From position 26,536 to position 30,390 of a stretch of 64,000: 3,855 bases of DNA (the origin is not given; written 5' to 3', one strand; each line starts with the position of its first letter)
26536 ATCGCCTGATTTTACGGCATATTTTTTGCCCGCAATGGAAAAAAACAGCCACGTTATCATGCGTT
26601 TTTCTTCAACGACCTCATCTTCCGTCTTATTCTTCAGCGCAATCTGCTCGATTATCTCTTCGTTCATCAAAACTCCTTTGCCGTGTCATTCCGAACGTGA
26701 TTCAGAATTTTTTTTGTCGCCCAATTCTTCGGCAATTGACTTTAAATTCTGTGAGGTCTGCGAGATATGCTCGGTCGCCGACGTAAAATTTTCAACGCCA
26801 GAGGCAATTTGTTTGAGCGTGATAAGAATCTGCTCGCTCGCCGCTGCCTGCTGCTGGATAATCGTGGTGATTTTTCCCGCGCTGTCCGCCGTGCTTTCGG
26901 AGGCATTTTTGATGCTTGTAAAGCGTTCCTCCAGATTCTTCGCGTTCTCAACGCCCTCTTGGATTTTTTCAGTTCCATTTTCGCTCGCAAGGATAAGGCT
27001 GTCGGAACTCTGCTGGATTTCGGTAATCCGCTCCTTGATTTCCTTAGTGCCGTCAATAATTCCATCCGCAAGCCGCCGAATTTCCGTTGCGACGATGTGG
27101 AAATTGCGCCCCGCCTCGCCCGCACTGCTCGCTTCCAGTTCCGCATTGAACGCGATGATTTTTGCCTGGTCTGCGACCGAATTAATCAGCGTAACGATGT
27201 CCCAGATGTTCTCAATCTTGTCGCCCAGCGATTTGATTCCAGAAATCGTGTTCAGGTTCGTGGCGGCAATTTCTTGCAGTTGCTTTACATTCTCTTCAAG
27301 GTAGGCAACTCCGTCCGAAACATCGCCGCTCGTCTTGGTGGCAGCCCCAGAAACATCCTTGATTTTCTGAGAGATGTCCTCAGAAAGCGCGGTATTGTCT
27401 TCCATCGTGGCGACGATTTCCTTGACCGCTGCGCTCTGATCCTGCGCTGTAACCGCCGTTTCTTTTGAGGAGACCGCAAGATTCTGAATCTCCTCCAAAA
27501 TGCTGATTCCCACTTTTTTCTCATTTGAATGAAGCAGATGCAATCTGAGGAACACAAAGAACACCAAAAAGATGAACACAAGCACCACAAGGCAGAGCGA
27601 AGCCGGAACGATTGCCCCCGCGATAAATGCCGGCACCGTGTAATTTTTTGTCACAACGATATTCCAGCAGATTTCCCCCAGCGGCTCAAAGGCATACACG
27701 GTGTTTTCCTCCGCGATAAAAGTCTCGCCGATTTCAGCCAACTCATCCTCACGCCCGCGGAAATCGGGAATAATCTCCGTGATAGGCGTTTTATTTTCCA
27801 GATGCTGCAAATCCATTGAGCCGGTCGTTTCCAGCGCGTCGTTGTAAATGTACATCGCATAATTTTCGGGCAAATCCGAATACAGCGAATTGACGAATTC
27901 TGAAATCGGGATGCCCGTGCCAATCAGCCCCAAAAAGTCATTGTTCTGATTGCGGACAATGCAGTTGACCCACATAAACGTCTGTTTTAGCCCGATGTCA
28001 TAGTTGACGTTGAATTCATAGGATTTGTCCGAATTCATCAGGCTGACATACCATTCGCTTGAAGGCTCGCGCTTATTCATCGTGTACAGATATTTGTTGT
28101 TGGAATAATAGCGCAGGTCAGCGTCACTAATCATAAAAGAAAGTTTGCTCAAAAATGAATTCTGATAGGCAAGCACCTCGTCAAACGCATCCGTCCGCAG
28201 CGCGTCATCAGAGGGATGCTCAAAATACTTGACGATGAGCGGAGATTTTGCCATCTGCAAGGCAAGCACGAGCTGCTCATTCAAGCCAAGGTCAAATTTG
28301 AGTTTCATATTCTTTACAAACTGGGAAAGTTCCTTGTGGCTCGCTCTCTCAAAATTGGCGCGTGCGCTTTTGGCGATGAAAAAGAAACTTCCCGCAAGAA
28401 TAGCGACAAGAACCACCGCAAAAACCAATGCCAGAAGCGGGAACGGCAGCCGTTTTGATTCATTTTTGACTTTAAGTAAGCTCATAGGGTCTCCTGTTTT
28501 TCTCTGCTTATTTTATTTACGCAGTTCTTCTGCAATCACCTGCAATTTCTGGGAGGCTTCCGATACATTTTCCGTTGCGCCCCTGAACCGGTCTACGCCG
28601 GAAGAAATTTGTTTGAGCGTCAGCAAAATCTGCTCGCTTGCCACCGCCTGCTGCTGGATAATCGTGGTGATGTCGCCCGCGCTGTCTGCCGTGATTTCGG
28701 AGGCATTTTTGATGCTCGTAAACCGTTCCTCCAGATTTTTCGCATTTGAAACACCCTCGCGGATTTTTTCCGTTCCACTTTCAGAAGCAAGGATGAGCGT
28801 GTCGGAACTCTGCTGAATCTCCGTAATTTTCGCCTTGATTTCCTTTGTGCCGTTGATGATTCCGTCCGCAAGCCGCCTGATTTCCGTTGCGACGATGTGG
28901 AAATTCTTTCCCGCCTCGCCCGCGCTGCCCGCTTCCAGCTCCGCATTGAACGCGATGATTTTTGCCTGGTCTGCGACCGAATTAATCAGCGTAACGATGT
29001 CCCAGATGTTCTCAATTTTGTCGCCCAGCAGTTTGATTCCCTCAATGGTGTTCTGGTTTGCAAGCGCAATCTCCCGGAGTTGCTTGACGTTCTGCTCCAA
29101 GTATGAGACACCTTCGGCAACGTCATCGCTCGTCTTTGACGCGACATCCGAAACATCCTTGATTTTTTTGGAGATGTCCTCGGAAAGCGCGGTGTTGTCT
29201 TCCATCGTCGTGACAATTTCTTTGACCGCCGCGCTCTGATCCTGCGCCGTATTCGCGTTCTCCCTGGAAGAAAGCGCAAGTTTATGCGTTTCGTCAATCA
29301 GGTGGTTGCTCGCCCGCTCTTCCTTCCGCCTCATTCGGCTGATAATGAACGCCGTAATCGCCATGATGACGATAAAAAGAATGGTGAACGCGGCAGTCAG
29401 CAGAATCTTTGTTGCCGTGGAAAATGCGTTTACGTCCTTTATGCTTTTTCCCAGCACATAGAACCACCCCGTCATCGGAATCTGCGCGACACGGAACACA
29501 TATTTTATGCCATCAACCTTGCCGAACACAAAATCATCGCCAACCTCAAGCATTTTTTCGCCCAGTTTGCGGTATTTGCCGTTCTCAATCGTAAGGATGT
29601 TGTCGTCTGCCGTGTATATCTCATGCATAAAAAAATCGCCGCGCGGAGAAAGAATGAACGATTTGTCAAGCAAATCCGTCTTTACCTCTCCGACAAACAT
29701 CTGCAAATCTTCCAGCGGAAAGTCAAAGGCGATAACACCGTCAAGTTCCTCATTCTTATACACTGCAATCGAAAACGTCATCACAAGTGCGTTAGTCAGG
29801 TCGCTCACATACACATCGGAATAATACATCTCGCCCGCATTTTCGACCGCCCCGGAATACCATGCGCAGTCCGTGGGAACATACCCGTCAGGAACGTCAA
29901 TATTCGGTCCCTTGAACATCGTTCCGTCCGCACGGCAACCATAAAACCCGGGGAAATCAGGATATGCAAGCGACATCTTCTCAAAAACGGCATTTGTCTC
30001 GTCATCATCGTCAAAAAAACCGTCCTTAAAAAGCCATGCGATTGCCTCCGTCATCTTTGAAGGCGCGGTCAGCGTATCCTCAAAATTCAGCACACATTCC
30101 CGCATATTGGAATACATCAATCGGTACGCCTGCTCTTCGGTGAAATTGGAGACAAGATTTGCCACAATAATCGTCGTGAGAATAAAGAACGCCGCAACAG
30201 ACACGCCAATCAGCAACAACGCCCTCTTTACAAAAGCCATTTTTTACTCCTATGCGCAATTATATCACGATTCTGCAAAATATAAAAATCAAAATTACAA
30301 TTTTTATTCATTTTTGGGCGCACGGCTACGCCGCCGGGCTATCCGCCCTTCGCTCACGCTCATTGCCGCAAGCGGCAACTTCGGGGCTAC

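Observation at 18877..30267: Complete chemosensory operon translationally coupled to a class III cyclase and to OppF, among dispersed Opp genes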

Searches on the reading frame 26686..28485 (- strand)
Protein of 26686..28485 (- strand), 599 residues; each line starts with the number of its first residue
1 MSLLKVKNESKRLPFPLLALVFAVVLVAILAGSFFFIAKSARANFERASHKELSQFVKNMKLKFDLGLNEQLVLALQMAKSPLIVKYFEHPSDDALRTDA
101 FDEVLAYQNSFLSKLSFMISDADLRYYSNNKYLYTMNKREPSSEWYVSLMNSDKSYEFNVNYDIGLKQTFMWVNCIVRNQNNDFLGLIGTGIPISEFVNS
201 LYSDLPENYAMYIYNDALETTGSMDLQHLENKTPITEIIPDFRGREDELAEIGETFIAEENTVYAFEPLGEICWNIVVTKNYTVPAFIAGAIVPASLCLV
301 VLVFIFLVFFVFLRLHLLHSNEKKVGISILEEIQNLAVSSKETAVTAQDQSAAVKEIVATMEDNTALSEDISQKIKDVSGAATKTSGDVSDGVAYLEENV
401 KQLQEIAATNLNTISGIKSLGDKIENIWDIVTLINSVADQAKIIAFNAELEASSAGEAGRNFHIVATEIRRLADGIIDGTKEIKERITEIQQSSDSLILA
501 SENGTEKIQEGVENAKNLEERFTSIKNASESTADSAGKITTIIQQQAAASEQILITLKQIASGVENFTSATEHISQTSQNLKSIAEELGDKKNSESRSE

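Call 3: search_protein_families(library=pfam, proteins=[window:26686-28485:-], max_evalue=0.01)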
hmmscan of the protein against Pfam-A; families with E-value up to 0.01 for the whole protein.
window:26686-28485:- (599 aa): 6 families
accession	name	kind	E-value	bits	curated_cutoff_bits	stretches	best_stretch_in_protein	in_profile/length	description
PF00015.26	MCPsignal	-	1.7e-25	90.3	34.6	1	412-561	20-169/172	Methyl-accepting chemotaxis protein (MCP) signalling domain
PF06398.17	Pex24p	-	0.00012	21.6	26.8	0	298-386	59-135/358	Integral peroxisomal membrane peroxin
PF08653.15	DASH_Dam1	-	0.0015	18.7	26.6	0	556-588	4-36/56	DASH complex subunit Dam1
PF11074.14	DUF2779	-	0.0029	18.3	23.3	0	430-485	58-113/126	Domain of unknown function(DUF2779)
PF10110.14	GPDPase_memb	-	0.0037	16.5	29.6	1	268-315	133-182/321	Membrane domain of glycerophosphoryl diester phosphodiesterase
PF06009.19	Laminin_II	-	0.0096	16.4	33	1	340-454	1-119/138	Laminin Domain II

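Call 66: search_protein_families(library=ncbifam, proteins=[window:26686-28485:-], max_evalue=0.00001)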
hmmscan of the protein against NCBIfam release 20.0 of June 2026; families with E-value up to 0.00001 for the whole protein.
window:26686-28485:- (599 aa): 8 families
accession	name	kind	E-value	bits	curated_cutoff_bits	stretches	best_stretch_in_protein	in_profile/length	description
NF038263.1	prot_phos_SiaA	equivalog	2.2e-23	82.7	700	1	18-203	8-197/658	biofilm regulation protein phosphatase SiaA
NF058645.1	MCPCtpMPsAe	equivalog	1.3e-22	80.3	900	1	333-589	294-550/558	methyl-accepting chemotaxis protein CtpM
NF041847.1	transduc_aer2_vibrio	equivalog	8e-12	44.2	1200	1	335-588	513-745/804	aerotaxis transducer Aer2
NF007309.0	PRK09793.1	equivalog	1.4e-11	44.1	903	1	333-584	277-507/533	methyl-accepting chemotaxis protein IV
NF047851.1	MCPCitTducer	equivalog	4.6e-11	42.5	900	1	333-582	280-508/553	methyl-accepting chemotaxis citrate transducer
NF011622.0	PRK15048.1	equivalog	5.5e-11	42.3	900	1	334-575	280-500/553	methyl-accepting chemotaxis protein II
NF050802.1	AspChtxCcaA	equivalog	4.6e-10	38.5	1300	1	365-517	510-662/700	aspartate chemotaxis receptor CcaA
NF011615.0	PRK15041.1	equivalog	4.8e-10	38.7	947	1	335-575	283-502/554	methyl-accepting chemotaxis protein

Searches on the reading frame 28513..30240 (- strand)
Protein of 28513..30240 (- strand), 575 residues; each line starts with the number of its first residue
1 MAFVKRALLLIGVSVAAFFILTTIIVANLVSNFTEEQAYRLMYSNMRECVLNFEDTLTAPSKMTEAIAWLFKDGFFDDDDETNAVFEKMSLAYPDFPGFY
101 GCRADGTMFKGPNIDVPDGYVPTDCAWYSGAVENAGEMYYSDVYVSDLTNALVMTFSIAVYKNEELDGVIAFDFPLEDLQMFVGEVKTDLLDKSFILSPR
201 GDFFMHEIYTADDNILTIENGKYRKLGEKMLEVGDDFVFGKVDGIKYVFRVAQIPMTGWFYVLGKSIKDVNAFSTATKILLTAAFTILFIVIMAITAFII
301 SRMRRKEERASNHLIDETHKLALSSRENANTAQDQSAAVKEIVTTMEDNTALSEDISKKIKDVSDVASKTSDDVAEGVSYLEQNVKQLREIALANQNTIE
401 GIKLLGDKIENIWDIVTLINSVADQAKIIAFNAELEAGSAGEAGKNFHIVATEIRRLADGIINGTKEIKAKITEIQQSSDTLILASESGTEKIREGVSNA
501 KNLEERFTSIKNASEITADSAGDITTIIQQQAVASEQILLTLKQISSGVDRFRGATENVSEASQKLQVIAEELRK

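Call 3: search_protein_families(library=pfam, proteins=[window:28513-30240:-], max_evalue=0.01)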
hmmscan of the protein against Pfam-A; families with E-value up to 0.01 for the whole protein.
window:28513-30240:- (575 aa): 4 families
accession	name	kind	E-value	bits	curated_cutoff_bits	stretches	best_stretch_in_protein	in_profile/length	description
PF00015.26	MCPsignal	-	1.2e-24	87.6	34.6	1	397-546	20-169/172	Methyl-accepting chemotaxis protein (MCP) signalling domain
PF02743.24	dCache_1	-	3.4e-11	43.6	45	1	93-262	65-238/240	Cache domain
PF22673.2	MCP-like_PDC_1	-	3.1e-09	37.7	27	1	120-180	52-112/113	Methyl-accepting chemotaxis protein-like, first PDC sensor domain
PF06398.17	Pex24p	-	0.00046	19.8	26.8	1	281-371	60-135/358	Integral peroxisomal membrane peroxin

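Call 66: search_protein_families(library=ncbifam, proteins=[window:28513-30240:-], max_evalue=0.00001)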
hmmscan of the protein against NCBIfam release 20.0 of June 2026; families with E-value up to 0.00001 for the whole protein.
window:28513-30240:- (575 aa): 7 families
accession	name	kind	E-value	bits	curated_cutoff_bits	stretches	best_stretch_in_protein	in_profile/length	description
NF058645.1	MCPCtpMPsAe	equivalog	5.4e-18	65.1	900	1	322-574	298-550/558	methyl-accepting chemotaxis protein CtpM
NF011622.0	PRK15048.1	equivalog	1.7e-13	50.6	900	1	315-561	276-501/553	methyl-accepting chemotaxis protein II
NF011615.0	PRK15041.1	equivalog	6.2e-12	45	947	1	321-516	284-465/554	methyl-accepting chemotaxis protein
NF047851.1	MCPCitTducer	equivalog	8.1e-12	45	900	1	322-574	284-508/553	methyl-accepting chemotaxis citrate transducer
NF041847.1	transduc_aer2_vibrio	equivalog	4.1e-11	41.8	1200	1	319-530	512-716/804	aerotaxis transducer Aer2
NF050802.1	AspChtxCcaA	equivalog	2.2e-10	39.6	1300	1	378-531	538-687/700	aspartate chemotaxis receptor CcaA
NF007309.0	PRK09793.1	equivalog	5.8e-10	38.7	903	1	329-566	288-504/533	methyl-accepting chemotaxis protein IV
